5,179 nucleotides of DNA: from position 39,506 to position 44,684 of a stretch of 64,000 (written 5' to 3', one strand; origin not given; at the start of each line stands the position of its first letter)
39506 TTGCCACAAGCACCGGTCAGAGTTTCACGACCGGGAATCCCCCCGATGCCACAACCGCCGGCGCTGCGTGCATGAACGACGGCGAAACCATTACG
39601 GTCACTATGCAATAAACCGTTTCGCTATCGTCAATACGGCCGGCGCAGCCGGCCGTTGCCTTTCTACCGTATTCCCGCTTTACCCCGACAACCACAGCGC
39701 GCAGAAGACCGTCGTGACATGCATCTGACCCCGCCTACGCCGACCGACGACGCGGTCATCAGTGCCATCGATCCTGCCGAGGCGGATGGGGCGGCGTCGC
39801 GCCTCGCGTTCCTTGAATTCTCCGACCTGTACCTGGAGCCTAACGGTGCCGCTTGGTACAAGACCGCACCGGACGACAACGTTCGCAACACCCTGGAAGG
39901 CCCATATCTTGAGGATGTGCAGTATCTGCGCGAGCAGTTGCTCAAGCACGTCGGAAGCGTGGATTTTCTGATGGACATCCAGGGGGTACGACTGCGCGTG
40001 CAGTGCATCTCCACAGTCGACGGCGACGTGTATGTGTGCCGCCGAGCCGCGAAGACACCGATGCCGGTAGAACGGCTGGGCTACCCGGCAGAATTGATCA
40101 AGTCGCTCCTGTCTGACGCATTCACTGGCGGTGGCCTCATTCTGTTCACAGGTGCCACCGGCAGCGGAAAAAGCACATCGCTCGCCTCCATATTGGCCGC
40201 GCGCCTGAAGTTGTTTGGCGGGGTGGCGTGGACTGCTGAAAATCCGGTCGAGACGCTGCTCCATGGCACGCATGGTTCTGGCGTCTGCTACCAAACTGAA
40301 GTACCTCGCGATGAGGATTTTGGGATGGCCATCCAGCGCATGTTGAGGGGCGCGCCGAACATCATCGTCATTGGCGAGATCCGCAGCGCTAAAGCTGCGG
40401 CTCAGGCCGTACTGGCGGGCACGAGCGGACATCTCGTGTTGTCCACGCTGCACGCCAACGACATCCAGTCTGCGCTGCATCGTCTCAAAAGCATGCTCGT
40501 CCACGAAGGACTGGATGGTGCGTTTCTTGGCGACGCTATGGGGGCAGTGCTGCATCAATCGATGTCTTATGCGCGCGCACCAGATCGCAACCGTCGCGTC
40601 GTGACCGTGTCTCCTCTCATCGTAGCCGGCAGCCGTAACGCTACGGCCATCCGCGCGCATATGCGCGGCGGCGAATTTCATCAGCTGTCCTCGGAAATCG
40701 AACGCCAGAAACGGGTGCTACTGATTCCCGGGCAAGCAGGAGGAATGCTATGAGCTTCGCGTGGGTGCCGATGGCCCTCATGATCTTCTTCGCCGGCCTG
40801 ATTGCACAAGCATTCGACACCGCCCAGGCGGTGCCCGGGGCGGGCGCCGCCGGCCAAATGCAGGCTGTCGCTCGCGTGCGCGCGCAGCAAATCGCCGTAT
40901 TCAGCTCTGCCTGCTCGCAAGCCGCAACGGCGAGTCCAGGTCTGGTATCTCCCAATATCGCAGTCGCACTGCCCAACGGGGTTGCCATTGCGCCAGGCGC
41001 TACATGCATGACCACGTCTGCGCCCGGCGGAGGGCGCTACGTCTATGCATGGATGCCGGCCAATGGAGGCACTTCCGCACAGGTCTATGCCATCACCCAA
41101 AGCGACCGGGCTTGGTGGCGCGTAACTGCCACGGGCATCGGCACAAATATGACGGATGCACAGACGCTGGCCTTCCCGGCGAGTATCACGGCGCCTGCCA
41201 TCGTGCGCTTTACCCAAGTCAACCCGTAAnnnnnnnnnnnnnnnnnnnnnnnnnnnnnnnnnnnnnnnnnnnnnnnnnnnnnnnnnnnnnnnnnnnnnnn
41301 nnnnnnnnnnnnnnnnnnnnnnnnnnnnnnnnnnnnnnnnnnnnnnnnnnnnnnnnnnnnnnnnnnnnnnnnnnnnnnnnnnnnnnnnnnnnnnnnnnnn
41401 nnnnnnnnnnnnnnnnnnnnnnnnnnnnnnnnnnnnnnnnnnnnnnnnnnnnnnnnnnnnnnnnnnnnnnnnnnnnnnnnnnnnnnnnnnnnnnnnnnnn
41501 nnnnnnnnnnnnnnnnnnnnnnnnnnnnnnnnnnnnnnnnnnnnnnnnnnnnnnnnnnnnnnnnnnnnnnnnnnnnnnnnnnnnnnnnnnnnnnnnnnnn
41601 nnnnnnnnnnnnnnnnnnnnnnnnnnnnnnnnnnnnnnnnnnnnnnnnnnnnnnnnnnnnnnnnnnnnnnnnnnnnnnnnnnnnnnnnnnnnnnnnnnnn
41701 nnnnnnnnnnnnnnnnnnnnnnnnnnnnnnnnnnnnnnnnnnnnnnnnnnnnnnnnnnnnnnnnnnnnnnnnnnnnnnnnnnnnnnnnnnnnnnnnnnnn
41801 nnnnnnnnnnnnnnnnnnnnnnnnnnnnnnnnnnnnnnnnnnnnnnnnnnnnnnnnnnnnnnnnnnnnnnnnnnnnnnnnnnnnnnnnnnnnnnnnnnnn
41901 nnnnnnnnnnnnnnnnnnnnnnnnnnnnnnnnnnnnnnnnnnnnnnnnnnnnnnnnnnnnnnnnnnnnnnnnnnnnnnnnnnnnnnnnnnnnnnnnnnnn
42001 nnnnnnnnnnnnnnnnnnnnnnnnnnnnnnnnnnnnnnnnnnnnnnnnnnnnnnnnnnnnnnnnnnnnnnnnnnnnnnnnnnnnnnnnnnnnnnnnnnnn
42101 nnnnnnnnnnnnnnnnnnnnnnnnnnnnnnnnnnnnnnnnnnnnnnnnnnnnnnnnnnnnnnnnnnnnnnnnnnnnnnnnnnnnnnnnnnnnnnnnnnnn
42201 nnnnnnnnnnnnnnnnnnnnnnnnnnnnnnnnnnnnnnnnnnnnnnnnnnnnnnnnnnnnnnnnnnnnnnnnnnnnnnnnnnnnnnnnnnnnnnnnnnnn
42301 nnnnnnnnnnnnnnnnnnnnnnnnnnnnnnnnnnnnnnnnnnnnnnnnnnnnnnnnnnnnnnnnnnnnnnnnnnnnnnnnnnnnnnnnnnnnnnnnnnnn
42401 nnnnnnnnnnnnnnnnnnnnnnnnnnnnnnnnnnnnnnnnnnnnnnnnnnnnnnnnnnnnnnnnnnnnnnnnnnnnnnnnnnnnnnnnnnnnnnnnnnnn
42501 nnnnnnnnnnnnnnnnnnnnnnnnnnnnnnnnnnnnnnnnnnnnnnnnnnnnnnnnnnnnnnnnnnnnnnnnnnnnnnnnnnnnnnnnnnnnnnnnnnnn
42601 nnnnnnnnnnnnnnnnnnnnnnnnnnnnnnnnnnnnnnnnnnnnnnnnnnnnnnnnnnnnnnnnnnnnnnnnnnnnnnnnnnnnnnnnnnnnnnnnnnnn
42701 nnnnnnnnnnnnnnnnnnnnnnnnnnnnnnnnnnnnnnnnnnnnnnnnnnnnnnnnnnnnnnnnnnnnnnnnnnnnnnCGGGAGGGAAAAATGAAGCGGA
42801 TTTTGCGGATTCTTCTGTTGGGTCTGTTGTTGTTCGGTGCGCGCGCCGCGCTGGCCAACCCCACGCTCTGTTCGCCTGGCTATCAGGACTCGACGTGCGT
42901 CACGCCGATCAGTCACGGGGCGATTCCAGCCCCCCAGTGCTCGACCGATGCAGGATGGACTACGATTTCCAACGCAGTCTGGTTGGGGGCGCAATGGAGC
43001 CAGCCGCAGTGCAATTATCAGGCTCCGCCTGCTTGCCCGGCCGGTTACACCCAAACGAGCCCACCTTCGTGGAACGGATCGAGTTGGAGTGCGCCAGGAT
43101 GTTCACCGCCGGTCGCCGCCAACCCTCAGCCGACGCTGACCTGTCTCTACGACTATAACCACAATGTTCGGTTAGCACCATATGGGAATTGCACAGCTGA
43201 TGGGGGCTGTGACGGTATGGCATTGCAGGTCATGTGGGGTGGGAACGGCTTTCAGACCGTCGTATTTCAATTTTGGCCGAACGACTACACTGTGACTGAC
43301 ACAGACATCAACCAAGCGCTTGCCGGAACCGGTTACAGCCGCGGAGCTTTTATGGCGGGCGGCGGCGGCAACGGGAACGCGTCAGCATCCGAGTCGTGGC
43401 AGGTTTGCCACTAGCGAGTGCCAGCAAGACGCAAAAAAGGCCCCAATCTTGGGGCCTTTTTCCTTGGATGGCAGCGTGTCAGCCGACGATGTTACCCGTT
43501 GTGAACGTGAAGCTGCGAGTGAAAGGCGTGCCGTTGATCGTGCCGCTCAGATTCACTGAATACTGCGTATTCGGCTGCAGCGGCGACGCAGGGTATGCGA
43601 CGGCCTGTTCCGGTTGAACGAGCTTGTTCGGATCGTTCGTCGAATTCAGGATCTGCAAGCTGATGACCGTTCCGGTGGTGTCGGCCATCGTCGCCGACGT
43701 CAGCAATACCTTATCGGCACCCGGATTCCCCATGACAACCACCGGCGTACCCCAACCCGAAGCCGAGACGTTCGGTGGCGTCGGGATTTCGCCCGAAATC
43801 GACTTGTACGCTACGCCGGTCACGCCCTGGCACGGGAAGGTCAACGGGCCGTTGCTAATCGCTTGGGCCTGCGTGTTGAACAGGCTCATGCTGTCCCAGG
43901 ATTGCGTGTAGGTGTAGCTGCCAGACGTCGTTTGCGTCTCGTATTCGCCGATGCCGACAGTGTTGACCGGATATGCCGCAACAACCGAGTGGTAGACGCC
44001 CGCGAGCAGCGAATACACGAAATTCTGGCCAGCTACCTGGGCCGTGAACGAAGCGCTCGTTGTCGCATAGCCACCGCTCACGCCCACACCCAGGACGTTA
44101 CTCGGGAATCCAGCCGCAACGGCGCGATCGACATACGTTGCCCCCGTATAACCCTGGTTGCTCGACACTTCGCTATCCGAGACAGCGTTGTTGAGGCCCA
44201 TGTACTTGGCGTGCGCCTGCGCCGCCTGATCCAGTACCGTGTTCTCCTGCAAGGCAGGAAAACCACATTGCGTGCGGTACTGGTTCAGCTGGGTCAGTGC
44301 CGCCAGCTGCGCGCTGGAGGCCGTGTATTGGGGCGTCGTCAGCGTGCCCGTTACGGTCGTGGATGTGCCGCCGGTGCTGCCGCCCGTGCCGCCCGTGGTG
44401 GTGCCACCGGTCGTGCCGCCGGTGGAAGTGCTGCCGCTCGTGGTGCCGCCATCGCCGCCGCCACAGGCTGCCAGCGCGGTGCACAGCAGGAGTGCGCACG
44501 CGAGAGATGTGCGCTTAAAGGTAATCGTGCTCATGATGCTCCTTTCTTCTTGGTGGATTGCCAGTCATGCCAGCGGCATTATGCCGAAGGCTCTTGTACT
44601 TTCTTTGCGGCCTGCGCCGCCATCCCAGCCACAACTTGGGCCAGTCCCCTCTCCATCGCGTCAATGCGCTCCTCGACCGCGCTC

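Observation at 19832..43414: Trb-type T4SS operon fused head-to-tail with a type IVb thin-pilus (PilL-N-O-P-Q-R-S-T-V-like) cluster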

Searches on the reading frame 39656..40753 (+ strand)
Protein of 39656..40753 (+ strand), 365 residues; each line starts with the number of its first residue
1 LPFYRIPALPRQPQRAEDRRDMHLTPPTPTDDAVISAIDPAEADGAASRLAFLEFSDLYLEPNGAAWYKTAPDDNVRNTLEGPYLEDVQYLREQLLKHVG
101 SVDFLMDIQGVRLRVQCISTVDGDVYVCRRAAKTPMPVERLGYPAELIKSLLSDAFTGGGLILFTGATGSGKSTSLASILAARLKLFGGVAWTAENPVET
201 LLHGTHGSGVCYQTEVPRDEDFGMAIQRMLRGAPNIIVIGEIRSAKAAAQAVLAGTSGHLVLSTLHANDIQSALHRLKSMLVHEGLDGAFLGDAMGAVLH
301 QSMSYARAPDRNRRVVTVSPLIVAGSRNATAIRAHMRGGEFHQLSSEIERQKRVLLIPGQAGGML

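Call 4: search_protein_families(library=pfam, proteins=[window:39656-40753:+], max_evalue=0.01)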
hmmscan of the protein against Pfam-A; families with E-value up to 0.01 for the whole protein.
window:39656-40753:+ (365 aa): 3 families
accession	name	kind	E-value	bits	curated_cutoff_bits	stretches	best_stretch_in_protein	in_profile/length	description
PF00437.27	T2SSE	-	1.1e-32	113.6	24.9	1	106-302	87-276/370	Type II/IV secretion system protein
PF13481.12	AAA_25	-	0.00013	22.1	27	1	141-230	15-95/195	AAA domain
PF13191.12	AAA_16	-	0.0041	18.1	32.6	0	147-185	11-51/167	AAA ATPase domain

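Call 16: search_protein_families(library=ncbifam, proteins=[window:39719-40753:+], max_evalue=0.01)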
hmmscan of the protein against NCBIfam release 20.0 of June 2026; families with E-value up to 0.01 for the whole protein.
window:39719-40753:+ (344 aa): 18 families
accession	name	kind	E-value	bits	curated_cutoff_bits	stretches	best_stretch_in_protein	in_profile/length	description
TIGR01420.1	pilT_fam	subfamily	4.8e-35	121.4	319.1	1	73-331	60-309/343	PilT/PilU family type 4a pilus ATPase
TIGR02533.1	type_II_gspE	equivalog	5.1e-29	101.3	630.25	1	81-263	184-363/486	type II secretion system ATPase GspE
NF041000.1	ATPase_ComGA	equivalog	8.4e-29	100.4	300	1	78-263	68-249/267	competence type IV pilus ATPase ComGA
TIGR02538.1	type_IV_pilB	equivalog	1.5e-27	96.4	675.65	1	88-261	264-434/564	type IV-A pilus assembly ATPase PilB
NF007755.0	PRK10436.1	equivalog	4e-26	91.7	617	1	75-263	154-339/465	type II secretion system protein GspE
TIGR02525.1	plasmid_TraJ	equivalog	1.8e-23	83.1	368.3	1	117-265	132-278/372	plasmid transfer ATPase TraJ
NF053534.1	T4PilAsmATPsTfpB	equivalog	2e-23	82.7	850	1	117-265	315-458/584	type IV pilus assembly ATPase TfpB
TIGR02524.1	dot_icm_DotB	equivalog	5.4e-16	58.7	463.3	1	107-260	107-260/358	Dot/Icm type IV secretion system ATPase DotB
NF058587.1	archaellum_moto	equivalog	1.5e-11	43.7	550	1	140-299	277-432/527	archaellum flagellar ATPase motor FlaI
NF010469.0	PRK13894.1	subfamily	1.8e-09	37.4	508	1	133-297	144-304/320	conjugal transfer ATPase TrbB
TIGR02782.1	TrbB_P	equivalog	8.8e-08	31.8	304.55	1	88-262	83-258/303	P-type conjugative transfer ATPase TrbB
TIGR03819.1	heli_sec_ATPase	hypoth_equivalog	1.9e-07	30.6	373.15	1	119-297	159-338/340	TadA family conjugal transfer-associated ATPase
TIGR02788.1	VirB11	equivalog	6.5e-07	28.7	249.95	1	127-262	133-268/308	P-type DNA transfer ATPase VirB11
NF010407.0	PRK13833.1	subfamily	2.2e-05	24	499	1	134-296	140-296/323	conjugal transfer protein TrbB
NF010475.0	PRK13900.1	equivalog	0.00026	20.2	389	1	205-265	228-288/333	type IV secretion system ATPase VirB11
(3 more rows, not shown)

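Call 57: search_dna_similar(query=window:39719-40753:+, collection=plasmids, mode=protein, max_rows=25)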
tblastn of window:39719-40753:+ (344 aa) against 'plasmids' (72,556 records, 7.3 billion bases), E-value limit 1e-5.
The search stops at 5000 records and this limit was reached: more records match than are counted here, and every count below describes the 5000 best-scoring records only.
Records with a match: at least 5000; places in all: 7667; records where one place covers at least 80% of the query: 171.
Best place of each record, by identity: <60% 5000.
By first word of the organism name: Escherichia 2285; Klebsiella 608; Salmonella 524; Pseudomonas 239; Acinetobacter 160; Shigella 144; Ralstonia 114; Serratia 109; Enterobacter 98; Rhizobium 62; and 168 more.
By predicted mobility (MOB-suite, as given by PLSDB): conjugative 3427; non-mobilizable 1062; mobilizable 511.
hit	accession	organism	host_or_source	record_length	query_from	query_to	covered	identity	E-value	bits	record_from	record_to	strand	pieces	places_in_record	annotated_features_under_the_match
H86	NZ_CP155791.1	Burkholderia cenocepacia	Sputum,sputum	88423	29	335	89%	45.5%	1e-73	254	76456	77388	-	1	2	ATPase, T2SS/T4P/T4SS family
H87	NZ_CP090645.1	Burkholderia contaminans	sheep,milk,milk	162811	9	334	95%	41.1%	8e-72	249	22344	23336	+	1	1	ATPase, T2SS/T4P/T4SS family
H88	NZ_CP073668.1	Burkholderia contaminans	Homo sapiens,blood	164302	9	334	95%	41.1%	8e-72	249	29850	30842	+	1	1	ATPase, T2SS/T4P/T4SS family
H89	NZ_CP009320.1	Burkholderia gladioli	Plant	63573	7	337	96%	39.8%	7e-62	220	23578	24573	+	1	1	ATPase, T2SS/T4P/T4SS family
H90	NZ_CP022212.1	Burkholderia gladioli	Environment,environmental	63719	7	337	96%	39.8%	7e-62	220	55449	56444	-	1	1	ATPase, T2SS/T4P/T4SS family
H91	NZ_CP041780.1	Burkholderia sp. MS455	single cell,soybean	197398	9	334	95%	39.5%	7e-64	226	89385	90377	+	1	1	ATPase, T2SS/T4P/T4SS family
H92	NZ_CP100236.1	Burkholderia glumae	cell culture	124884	21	337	92%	39.5%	3e-57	207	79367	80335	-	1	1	ATPase, T2SS/T4P/T4SS family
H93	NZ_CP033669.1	Burkholderia glumae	bacterial cell,diseased rice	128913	21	337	92%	39.5%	3e-57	207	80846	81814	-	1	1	ATPase, T2SS/T4P/T4SS family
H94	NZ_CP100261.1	Burkholderia glumae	cell culture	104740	21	337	92%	39.5%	6e-57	206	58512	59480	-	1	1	ATPase, T2SS/T4P/T4SS family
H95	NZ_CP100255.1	Burkholderia glumae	cell culture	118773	21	337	92%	39.5%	6e-57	206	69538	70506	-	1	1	ATPase, T2SS/T4P/T4SS family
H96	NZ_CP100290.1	Burkholderia glumae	cell culture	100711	21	337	92%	39.2%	7e-61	217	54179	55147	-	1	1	ATPase, T2SS/T4P/T4SS family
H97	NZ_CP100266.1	Burkholderia glumae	cell culture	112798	21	337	92%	39.2%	9e-61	217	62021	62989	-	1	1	ATPase, T2SS/T4P/T4SS family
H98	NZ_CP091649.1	Burkholderia aenigmatica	-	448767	29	334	89%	40.3%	2e-59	213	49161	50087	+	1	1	ATPase, T2SS/T4P/T4SS family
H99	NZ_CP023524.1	Burkholderia gladioli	Onion,onion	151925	23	334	91%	39.2%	2e-54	199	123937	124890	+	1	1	ATPase, T2SS/T4P/T4SS family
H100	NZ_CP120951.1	Burkholderia contaminans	Homo sapiens,Whole organism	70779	29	334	89%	39.7%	5e-59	212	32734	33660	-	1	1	ATPase, T2SS/T4P/T4SS family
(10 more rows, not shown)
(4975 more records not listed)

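Call 74: search_solved_structures(query=window:39719-40753:+, max_evalue=1e-10)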
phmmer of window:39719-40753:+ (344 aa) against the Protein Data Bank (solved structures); distinct sequences matched with E-value up to 1e-10: 24.
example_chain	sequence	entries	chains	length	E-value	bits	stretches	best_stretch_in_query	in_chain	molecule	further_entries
9n32_A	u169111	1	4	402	4.8e-24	88.5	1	83-324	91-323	PilU protein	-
5fl3_A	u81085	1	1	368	1.6e-21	80.2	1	75-282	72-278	PILI RETRACTION PROTEIN PILT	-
10my_A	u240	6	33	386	4.4e-21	78.8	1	91-333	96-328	PilT/PilU family type 4a pilus ATPase | Twitching motility protein PilT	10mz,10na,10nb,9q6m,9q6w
6olj_C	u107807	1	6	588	3.8e-20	75.7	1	88-263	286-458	Type IV pilus biogenesis ATPase PilB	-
5tsg_B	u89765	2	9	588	3.9e-20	75.7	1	88-263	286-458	Type IV pilus biogenesis ATPase PilB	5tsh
5zfr_A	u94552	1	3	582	4.6e-20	75.4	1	78-263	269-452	Type IV pilus biogenesis ATPase PilB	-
2gsz_A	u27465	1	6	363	5e-19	72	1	72-258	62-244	twitching motility protein PilT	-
2ewv_A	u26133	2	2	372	5.3e-19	71.9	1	72-258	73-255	twitching motility protein PilT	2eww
5it5_F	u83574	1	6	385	5.7e-19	71.8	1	71-271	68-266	ATP binding motif-containing protein PilF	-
5oiu_A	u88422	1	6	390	5.9e-19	71.8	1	71-271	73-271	Type IV pilus assembly protein PilF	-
6ejf_A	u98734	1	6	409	6.6e-19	71.6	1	71-271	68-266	Type IV pilus assembly protein PilF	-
3jc8_Ba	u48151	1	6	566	1.2e-18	70.8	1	90-269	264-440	Type IV-A pilus assembly ATPase PilB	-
6f8l_G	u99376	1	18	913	2.7e-18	69.6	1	71-271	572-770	Type IV pilus assembly protein PilF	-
3jvu_A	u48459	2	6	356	6.5e-17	65.1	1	80-281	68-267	Twitching mobility protein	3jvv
5zfq_A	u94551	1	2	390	1.5e-16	63.8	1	115-289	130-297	Twitching motility pilus retraction protein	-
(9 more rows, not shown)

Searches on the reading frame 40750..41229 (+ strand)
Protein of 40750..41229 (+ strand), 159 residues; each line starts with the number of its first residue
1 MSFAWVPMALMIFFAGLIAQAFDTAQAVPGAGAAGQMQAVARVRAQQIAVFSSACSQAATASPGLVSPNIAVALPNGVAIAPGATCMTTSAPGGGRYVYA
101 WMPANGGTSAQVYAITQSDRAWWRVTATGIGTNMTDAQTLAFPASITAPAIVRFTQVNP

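Call 5: search_protein_families(library=pfam, proteins=[window:40750-41229:+], max_evalue=0.01)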
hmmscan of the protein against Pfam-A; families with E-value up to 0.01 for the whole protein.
window:40750-41229:+ (159 aa): 0 families

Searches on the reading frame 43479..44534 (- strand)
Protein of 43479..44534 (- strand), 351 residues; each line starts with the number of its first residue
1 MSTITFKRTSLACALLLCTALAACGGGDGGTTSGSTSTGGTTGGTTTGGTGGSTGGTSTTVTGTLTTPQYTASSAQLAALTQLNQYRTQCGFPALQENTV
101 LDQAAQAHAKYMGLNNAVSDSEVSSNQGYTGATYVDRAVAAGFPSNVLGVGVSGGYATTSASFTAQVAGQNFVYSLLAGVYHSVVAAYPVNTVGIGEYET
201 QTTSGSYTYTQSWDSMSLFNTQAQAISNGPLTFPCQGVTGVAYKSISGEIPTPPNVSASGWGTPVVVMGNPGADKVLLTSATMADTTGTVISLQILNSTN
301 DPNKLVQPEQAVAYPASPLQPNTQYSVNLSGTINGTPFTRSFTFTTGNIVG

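Call 49: search_protein_families(library=pfam, proteins=[window:43479-44534:-], max_evalue=0.01)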
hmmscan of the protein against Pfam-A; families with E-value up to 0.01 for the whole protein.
window:43479-44534:- (351 aa): 1 family
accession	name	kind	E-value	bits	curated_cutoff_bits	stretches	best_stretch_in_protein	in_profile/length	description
PF00188.32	CAP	-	9.5e-07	30.1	21.1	1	82-149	3-59/117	Cysteine-rich secretory protein family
